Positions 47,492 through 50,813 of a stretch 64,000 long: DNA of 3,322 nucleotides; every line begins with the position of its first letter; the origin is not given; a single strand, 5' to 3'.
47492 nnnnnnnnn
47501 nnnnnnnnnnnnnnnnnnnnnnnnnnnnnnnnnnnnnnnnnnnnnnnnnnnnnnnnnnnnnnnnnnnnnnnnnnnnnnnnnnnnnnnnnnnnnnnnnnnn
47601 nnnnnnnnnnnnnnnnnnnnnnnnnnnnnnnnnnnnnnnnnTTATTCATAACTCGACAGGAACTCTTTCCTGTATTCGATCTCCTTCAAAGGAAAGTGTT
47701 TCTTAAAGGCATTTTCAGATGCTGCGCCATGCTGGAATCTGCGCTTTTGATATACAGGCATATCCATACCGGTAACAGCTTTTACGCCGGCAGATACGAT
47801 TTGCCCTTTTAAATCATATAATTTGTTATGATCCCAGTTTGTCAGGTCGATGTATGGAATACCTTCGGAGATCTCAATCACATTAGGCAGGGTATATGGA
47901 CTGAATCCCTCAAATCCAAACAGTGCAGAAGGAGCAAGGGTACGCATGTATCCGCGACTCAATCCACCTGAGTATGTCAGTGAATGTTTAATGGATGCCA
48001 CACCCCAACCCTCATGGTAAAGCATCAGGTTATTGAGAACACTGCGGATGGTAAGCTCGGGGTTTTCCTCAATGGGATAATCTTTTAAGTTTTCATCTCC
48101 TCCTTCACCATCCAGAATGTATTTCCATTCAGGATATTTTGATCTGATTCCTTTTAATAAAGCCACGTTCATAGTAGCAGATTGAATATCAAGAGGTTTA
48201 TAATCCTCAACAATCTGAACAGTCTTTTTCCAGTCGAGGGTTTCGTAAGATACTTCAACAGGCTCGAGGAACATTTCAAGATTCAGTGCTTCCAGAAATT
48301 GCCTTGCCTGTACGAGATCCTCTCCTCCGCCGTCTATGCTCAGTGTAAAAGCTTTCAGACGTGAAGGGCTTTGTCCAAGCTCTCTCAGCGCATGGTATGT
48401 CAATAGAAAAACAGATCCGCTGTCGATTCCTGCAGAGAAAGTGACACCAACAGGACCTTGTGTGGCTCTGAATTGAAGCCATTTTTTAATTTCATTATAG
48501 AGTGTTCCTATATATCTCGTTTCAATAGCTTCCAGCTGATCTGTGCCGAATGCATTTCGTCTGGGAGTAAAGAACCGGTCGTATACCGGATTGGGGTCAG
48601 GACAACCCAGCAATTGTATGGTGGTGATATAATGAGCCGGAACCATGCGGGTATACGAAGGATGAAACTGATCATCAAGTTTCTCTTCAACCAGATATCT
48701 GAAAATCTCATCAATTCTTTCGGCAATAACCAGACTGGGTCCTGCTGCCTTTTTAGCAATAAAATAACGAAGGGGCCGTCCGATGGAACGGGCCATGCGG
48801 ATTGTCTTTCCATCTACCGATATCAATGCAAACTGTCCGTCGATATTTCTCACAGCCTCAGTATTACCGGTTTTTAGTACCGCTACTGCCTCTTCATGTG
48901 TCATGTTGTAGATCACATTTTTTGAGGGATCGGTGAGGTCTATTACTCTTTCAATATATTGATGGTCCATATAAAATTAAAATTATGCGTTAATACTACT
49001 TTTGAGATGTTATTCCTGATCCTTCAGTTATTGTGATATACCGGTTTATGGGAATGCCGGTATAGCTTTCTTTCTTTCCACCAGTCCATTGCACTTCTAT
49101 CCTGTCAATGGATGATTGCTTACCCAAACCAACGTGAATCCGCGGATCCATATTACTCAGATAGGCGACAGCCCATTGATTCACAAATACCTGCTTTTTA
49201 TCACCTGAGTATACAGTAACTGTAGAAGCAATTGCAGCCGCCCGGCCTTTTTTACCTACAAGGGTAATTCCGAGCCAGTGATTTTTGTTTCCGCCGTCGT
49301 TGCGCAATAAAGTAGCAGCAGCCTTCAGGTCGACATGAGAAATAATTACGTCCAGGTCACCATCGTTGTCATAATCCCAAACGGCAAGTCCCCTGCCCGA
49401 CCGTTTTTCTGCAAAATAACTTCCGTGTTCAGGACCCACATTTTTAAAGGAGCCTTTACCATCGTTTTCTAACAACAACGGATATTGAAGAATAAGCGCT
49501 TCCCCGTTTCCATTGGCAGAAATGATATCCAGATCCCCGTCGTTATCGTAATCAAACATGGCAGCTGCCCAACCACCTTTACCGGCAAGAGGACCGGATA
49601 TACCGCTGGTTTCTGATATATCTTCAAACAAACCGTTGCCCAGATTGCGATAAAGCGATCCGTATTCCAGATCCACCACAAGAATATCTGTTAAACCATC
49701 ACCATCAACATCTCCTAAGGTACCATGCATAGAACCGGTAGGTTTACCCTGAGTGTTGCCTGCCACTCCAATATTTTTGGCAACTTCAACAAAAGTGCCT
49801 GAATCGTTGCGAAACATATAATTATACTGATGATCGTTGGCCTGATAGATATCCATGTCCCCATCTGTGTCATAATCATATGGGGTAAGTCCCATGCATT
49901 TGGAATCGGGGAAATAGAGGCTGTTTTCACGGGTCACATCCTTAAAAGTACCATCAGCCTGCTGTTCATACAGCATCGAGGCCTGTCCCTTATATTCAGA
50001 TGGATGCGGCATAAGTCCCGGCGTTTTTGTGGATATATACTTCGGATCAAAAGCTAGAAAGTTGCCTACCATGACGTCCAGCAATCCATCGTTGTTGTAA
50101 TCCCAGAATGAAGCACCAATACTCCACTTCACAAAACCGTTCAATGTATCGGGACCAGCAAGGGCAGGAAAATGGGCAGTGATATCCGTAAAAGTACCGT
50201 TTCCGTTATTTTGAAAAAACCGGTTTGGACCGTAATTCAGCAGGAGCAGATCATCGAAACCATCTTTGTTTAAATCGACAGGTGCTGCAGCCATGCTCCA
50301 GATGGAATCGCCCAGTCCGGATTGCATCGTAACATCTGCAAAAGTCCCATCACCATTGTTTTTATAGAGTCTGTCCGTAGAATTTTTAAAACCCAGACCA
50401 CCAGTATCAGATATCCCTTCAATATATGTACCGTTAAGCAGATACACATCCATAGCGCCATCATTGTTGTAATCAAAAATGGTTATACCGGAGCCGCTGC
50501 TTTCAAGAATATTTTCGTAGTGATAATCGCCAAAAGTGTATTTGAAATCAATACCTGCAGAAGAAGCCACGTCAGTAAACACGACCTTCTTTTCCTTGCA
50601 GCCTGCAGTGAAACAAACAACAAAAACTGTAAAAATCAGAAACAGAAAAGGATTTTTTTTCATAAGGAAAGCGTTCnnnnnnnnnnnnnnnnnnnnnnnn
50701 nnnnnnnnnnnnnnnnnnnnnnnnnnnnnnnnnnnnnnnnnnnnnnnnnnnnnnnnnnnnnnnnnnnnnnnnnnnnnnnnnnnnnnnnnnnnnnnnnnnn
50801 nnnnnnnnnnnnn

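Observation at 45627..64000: An 18-kb, 13-gene co-directional cluster mixes exported propeller/heme/FG-GAP proteins with cytoplasmic biosynthetic enzymes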

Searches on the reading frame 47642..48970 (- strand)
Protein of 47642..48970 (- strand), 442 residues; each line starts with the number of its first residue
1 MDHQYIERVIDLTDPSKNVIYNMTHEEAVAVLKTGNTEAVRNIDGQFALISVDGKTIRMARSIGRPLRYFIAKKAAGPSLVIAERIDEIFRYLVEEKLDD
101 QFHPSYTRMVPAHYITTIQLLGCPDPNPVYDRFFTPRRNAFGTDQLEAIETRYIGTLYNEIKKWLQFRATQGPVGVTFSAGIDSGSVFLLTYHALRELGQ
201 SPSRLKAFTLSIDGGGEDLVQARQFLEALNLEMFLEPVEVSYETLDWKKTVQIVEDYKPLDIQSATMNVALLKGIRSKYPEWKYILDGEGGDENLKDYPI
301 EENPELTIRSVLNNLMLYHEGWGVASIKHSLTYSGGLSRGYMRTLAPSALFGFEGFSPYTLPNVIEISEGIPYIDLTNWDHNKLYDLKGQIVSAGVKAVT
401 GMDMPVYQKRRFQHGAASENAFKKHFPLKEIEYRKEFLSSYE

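Call 3: search_protein_families(library=pfam, proteins=[window:47642-48970:-], max_evalue=0.01)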
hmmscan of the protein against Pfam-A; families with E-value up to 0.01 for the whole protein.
window:47642-48970:- (442 aa): 1 family
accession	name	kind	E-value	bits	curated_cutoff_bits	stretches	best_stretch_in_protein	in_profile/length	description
PF00733.27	Asn_synthase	-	1.2e-11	45.3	21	1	171-304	17-141/354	Asparagine synthase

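Call 5: search_protein_families(library=ncbifam, proteins=[window:47642-48970:-], max_evalue=0.001)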
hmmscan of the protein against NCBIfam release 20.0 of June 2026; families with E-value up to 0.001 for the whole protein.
window:47642-48970:- (442 aa): 2 families
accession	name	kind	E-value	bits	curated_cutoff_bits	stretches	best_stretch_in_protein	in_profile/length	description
TIGR01536.1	asn_synth_AEB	equivalog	3.1e-09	36.4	267.1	1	89-299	166-372/517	asparagine synthase (glutamine-hydrolyzing)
NF006949.0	PRK09431.1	equivalog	0.00023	19.8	499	0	170-295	226-355/554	asparagine synthase B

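Call 31: search_solved_structures(query=window:47642-48970:-, max_evalue=0.01)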
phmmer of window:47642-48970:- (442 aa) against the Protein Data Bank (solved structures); distinct sequences matched with E-value up to 0.01: 0.

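Call 47: search_solved_structures(query=A3, max_evalue=1)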
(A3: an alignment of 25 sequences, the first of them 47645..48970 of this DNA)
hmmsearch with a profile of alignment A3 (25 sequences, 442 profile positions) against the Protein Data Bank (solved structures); distinct sequences matched with E-value up to 1: 0.

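Call 49: find_homologous_proteins(query=A3, max_evalue=0.00001)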
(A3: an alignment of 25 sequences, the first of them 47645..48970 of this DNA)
Query A3 (25 sequences) (442 aa, profile of the alignment): 8000 proteins with E <= 0.00001 among 8000 candidates; the best 120 are listed.
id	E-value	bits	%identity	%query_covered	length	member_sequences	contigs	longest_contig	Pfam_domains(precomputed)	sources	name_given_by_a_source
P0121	7.6e-285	963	79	100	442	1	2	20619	PF00733.28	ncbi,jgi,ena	jgi:asparagine synthase (glutamine-hydrolysing)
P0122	1.5e-283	959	80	100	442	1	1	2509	PF00733.28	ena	-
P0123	1.9e-283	958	79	100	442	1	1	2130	PF00733.28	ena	-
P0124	2.5e-283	958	79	100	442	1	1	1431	PF00733.28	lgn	-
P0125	3.4e-283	957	79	100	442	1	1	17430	PF00733.28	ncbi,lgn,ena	-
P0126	3.7e-283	957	79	100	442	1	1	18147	PF00733.28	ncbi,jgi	-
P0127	3.9e-283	957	79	100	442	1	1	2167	PF00733.28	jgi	-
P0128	4.0e-283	957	79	100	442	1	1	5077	PF00733.28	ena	-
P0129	4.3e-283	957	79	100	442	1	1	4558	PF00733.28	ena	-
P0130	4.6e-283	957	79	100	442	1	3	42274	PF00733.28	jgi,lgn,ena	-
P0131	4.7e-283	957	79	100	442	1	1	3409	PF00733.28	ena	-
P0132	5.1e-283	957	79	100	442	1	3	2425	PF00733.28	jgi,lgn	-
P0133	7.1e-283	956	78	100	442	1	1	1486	PF00733.28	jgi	-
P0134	9.0e-283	956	79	100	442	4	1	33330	PF00733.28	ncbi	-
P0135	9.3e-283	956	79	100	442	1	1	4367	PF00733.28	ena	-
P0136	1.1e-282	956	79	100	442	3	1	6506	PF00733.28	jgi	-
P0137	1.2e-282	956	80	100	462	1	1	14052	PF00733.28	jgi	jgi:asparagine synthase (glutamine-hydrolysing)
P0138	1.3e-282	956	79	100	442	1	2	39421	PF00733.28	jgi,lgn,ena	jgi:Asparagine synthase.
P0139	1.5e-282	955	79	100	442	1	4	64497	PF00733.28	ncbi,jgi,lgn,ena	jgi:asparagine synthase (glutamine-hydrolysing)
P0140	1.8e-282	955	78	100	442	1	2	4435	PF00733.28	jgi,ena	-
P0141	1.9e-282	955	79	100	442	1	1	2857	PF00733.28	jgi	jgi:Asparagine synthase.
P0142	1.9e-282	955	80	100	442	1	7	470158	PF00733.28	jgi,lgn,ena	jgi:asparagine synthase (glutamine-hydrolysing)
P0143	1.9e-282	955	79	100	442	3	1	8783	PF00733.28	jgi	-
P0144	2.0e-282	955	77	100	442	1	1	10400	PF00733.28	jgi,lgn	jgi:asparagine synthase (glutamine-hydrolysing)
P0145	2.2e-282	955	78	100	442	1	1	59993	PF00733.28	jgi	jgi:asparagine synthase (glutamine-hydrolysing)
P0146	2.6e-282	955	79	100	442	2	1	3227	PF00733.28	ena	-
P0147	2.7e-282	955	80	100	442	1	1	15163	PF00733.28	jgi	jgi:asparagine synthase (glutamine-hydrolysing)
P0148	2.9e-282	954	79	100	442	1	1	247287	PF00733.28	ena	-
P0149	3.0e-282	954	79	100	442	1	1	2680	PF00733.28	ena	-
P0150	3.1e-282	954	79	100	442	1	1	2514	PF00733.28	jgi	-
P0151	3.1e-282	954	79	100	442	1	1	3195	PF00733.28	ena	-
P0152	3.2e-282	954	80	100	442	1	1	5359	PF00733.28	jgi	jgi:asparagine synthase (glutamine-hydrolysing)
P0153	3.6e-282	954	79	100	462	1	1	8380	PF00733.28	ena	-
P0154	4.0e-282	954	79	100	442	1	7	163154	PF00733.28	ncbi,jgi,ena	jgi:asparagine synthase (glutamine-hydrolysing)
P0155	4.2e-282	954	78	100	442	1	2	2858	PF00733.28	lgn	-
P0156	4.2e-282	954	77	100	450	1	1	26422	PF00733.28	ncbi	-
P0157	4.4e-282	954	80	100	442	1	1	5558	PF00733.28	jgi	jgi:asparagine synthase (glutamine-hydrolysing)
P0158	4.7e-282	954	79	100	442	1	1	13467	PF00733.28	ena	-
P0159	4.8e-282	954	79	100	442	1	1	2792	PF00733.28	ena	-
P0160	4.9e-282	954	78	100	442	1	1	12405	PF00733.28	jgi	-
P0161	4.9e-282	954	78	100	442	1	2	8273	PF00733.28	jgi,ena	-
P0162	5.2e-282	954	77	100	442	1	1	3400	PF00733.28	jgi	-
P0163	5.3e-282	954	78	100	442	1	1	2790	PF00733.28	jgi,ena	-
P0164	5.4e-282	954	79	100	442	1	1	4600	PF00733.28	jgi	jgi:asparagine synthase (glutamine-hydrolysing)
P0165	5.6e-282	953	78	100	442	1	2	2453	PF00733.28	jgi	-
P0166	5.6e-282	953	78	100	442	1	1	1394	PF00733.28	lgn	-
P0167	5.7e-282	953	77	100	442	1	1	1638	PF00733.28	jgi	jgi:asparagine synthase (glutamine-hydrolysing)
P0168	5.7e-282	953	78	100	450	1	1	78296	PF00733.28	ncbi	-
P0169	6.0e-282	953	79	100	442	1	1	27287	PF00733.28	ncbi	-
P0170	6.3e-282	953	80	100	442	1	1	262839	PF00733.28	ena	-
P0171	6.8e-282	953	79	100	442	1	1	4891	PF00733.28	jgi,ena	-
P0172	7.2e-282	953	79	100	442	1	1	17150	PF00733.28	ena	-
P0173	7.5e-282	953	79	100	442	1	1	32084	PF00733.28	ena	-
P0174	7.5e-282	953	79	100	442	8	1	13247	PF00733.28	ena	-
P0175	7.6e-282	953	79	100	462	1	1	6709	PF00733.28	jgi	jgi:asparagine synthase (glutamine-hydrolysing)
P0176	8.2e-282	953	78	100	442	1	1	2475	PF00733.28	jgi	-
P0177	8.3e-282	953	79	100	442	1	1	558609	PF00733.28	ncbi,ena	-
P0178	8.5e-282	953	79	100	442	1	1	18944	PF00733.28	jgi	jgi:asparagine synthase (glutamine-hydrolysing)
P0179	8.7e-282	953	79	100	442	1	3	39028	PF00733.28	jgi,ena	jgi:Asparagine synthase.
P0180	9.0e-282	953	79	100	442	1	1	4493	PF00733.28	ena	-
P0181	9.1e-282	953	78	100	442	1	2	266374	PF00733.28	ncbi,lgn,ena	-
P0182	9.6e-282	953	79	100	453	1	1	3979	PF00733.28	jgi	jgi:asparagine synthase (glutamine-hydrolysing)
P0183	9.7e-282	953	79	100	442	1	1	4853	PF00733.28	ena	-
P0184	9.8e-282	953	79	100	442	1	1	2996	PF00733.28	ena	-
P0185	9.9e-282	953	78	100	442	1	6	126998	PF00733.28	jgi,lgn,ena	-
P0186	1.0e-281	953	78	100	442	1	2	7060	PF00733.28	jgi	-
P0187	1.0e-281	953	78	100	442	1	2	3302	PF00733.28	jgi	-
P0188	1.1e-281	953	79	100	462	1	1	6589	PF00733.28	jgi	jgi:asparagine synthase (glutamine-hydrolysing)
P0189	1.2e-281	952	78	100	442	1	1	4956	PF00733.28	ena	-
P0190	1.2e-281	952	78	100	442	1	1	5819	PF00733.28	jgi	jgi:asparagine synthase (glutamine-hydrolysing)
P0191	1.3e-281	952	80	100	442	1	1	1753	PF00733.28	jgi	jgi:asparagine synthase (glutamine-hydrolysing)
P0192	1.3e-281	952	80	100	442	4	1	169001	PF00733.28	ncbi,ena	-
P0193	1.5e-281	952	79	100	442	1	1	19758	PF00733.28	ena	-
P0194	1.5e-281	952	79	100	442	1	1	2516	PF00733.28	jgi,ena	-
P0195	1.6e-281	952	79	100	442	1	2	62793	PF00733.28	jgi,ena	-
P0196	1.7e-281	952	79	100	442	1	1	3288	PF00733.28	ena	-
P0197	1.7e-281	952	79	100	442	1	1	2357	PF00733.28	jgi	jgi:asparagine synthase (glutamine-hydrolysing)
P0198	1.8e-281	952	78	100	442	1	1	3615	PF00733.28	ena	-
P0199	1.9e-281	952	79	100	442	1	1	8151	PF00733.28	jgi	-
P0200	2.1e-281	952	79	100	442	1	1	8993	PF00733.28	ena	-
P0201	2.2e-281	951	79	100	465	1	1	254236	PF00733.28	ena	-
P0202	2.4e-281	951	79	100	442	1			PF00733.28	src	-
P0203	2.7e-281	951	78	100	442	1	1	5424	PF00733.28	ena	-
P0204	2.9e-281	951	79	100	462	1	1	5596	PF00733.28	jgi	jgi:asparagine synthase (glutamine-hydrolysing)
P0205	3.0e-281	951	79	100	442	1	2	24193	PF00733.28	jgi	jgi:asparagine synthase (glutamine-hydrolysing)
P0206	3.1e-281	951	79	100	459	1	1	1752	PF00733.28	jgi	jgi:asparagine synthase (glutamine-hydrolysing)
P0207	3.3e-281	951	79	100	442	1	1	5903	PF00733.28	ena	-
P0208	3.7e-281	951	79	100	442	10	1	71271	PF00733.28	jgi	jgi:asparagine synthase (glutamine-hydrolysing)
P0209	4.1e-281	951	80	100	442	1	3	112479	PF00733.28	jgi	jgi:asparagine synthase (glutamine-hydrolysing)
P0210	4.2e-281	951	78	100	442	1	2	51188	PF00733.28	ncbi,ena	ncbi:MAG: asparagine synthase-related protein [Bacteroidota bacterium]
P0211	4.2e-281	951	79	100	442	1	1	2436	PF00733.28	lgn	-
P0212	4.6e-281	950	79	100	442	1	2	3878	PF00733.28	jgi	-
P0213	5.5e-281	950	78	100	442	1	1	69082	PF00733.28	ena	-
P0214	5.7e-281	950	78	100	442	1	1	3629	PF00733.28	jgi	jgi:asparagine synthase (glutamine-hydrolysing)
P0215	6.0e-281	950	78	100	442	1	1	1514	PF00733.28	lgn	-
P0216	6.5e-281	950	79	100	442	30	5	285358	PF00733.28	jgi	jgi:asparagine synthase (glutamine-hydrolysing)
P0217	6.6e-281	950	79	100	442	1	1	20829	PF00733.28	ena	-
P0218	6.8e-281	950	79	100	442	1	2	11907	PF00733.28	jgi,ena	-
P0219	7.1e-281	950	79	100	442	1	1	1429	PF00733.28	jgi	jgi:asparagine synthase (glutamine-hydrolysing)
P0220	7.5e-281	950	78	100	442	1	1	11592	PF00733.28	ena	-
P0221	7.7e-281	950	79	100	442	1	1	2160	PF00733.28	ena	-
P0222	9.4e-281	949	79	100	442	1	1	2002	PF00733.28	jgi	jgi:asparagine synthase (glutamine-hydrolysing)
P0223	1.0e-280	949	79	100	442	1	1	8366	PF00733.28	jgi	jgi:asparagine synthase (glutamine-hydrolysing)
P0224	1.0e-280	949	78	100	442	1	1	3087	PF00733.28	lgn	-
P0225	1.1e-280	949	78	100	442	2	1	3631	PF00733.28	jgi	jgi:asparagine synthase (glutamine-hydrolysing)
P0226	1.4e-280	949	80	100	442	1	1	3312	PF00733.28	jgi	jgi:asparagine synthase (glutamine-hydrolysing)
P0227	1.4e-280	949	80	100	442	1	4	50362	PF00733.28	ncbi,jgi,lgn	-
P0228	1.5e-280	949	78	100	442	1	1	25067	PF00733.28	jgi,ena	-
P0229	1.5e-280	949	78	100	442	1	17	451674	PF00733.28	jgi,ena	jgi:asparagine synthase (glutamine-hydrolysing)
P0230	1.5e-280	949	78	100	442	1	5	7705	PF00733.28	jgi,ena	jgi:asparagine synthase (glutamine-hydrolysing)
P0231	1.6e-280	949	77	100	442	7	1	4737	PF00733.28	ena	-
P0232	1.7e-280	949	78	100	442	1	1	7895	PF00733.28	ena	-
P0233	1.7e-280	949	79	100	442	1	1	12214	PF00733.28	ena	-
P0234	1.7e-280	949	78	100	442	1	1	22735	PF00733.28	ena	-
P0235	1.8e-280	948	78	100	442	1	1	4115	PF00733.28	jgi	-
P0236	1.9e-280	948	78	100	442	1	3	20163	PF00733.28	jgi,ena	-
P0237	2.0e-280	948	78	100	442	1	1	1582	PF00733.28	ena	-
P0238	2.1e-280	948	80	100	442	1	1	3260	PF00733.28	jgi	jgi:asparagine synthase (glutamine-hydrolysing)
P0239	2.3e-280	948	78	100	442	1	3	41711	PF00733.28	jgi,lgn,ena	jgi:asparagine synthase (glutamine-hydrolysing)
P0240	2.5e-280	948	79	100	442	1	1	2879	PF00733.28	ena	-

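Call 87: predict_structure(alignment_id=A7)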
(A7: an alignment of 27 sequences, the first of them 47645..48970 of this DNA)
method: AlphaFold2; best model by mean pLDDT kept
length: 442 residues; sequences in the alignment: 27
mean_pLDDT: 36.7   pTM: 0.32
mean pLDDT of the five models: 36.7, 36.3, 35.7, 35.3, 34.4
residues with pLDDT >= 90: 0; 70-90: 6; 50-70: 78; < 50: 358
segments of 3 or more residues with pLDDT < 50: 1-30, 37-72, 79-86, 102-142, 173-186, 206-397, 402-426, 440-442
pLDDT, mean of each block of 10 residues (from residue 1): 25 27 40 48 32 23 30 51 46 65 36 24 25 41 55 58 57 44 44 68 48 31 36 28 28 24 27 34 27 23 26 23 29 25 26 24 25 33 45 46 37 33 46 51 36
secondary structure, 60 per line:
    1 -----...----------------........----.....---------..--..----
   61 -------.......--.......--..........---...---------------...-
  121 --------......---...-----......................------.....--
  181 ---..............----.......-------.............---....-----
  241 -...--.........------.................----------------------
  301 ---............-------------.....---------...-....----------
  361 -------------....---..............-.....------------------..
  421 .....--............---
elements in order: H25-32 H37-41 E68-74 E77-83 H86-95 E117-119 H129-134 H146-167 E174-178 H184-197 E205-208 H216-228 H232-235 H247-255 H262-278 H304-315 E329-333 E343-345 H347-350 H374-377 H381-394 H396-400 H419-425 H428-439
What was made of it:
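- Tried and rejected: The model failed (pLDDT 37, call 87), because only homologues of about 79% identity could be supplied.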

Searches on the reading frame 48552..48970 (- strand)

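Call 84: search_protein_families(library=pfam, proteins=[window:48552-48970:-], max_evalue=1)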
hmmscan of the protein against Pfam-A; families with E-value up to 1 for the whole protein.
window:48552-48970:- (139 aa): 0 families
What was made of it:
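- Checked: These are GH88; radical SAM with CX3CX2C; Asn_synthase PP-loop; three FG-GAP/UnbV_ASPIC proteins, one with TPRs and a 436-aa tail that has no Pfam hit (call 84); two Peripla_BP_6 proteins flanking a DAHP synthase; a Ribonuc_L-PSP protein; a Reg_prop propeller; a propeller plus three CXXCH; and a propeller lipoprotein.
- Tried and rejected: Neither gave a hit (call 84).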

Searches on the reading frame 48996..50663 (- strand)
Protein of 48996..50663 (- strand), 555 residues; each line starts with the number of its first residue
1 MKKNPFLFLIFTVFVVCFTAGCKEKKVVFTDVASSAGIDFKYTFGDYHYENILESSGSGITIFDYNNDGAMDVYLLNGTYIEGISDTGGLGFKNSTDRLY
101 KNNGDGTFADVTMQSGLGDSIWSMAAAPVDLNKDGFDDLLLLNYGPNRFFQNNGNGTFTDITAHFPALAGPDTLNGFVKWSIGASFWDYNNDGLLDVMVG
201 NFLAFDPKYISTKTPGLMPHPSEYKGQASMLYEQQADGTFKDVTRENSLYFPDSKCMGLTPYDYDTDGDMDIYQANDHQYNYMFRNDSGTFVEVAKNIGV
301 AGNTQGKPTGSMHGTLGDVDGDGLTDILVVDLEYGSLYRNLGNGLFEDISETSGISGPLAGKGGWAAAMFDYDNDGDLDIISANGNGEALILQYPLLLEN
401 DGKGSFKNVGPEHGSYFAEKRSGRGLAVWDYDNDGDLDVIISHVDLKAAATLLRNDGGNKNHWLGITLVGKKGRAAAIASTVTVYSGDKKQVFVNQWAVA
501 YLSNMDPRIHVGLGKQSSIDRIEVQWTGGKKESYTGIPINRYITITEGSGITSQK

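Call 3: search_protein_families(library=pfam, proteins=[window:48996-50663:-], max_evalue=0.01)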
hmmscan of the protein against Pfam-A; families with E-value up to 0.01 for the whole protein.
window:48996-50663:- (555 aa): 3 families
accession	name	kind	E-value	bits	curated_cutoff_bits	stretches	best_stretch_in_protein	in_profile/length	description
PF13517.12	FG-GAP_3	-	1.2e-46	157.5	26.9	6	318-381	1-60/61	FG-GAP-like repeat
PF07593.17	UnbV_ASPIC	-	4.7e-15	55.7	23.4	1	477-544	1-68/68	ASPIC and UnbV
PF01839.29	FG-GAP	-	2.9e-09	37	22.1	1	125-156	4-32/37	FG-GAP repeat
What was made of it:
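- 48996..50663 (-): g4: third CRTAC1-like FG-GAP/UnbV_ASPIC lipoprotein. FG-GAP_3 157 bits and UnbV_ASPIC 56 bits (call 3).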

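Call 5: search_protein_families(library=ncbifam, proteins=[window:48996-50663:-], max_evalue=0.001)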
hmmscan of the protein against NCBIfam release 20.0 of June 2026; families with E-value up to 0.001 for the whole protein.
window:48996-50663:- (555 aa): 0 families
